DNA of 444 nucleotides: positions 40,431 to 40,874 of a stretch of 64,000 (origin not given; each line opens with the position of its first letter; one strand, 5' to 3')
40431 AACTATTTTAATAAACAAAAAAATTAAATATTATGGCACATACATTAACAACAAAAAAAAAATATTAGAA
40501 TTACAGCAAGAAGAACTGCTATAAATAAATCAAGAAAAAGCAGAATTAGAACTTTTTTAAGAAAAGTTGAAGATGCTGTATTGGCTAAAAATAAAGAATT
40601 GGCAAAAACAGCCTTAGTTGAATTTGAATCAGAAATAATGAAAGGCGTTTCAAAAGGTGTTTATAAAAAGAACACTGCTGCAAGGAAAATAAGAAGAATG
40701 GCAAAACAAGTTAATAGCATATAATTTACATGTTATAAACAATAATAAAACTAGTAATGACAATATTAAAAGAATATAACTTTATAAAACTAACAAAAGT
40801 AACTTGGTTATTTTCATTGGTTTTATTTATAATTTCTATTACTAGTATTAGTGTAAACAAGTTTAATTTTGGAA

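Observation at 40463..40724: rpsT (ribosomal protein S20) is split by an A10 tract; one fewer A restores a perfect 86-aa S20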

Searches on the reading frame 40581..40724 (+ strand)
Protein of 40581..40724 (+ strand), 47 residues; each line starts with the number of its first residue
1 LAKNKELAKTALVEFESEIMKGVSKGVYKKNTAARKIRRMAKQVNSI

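Call 37: find_encoding_contigs(protein=window:40581-40724:+, flank=1500, max_places=10)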
Protein window:40581-40724:+ (47 aa): no gene with exactly this product is on record in the collection.
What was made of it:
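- Tried and rejected: It is not on record (call 37).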
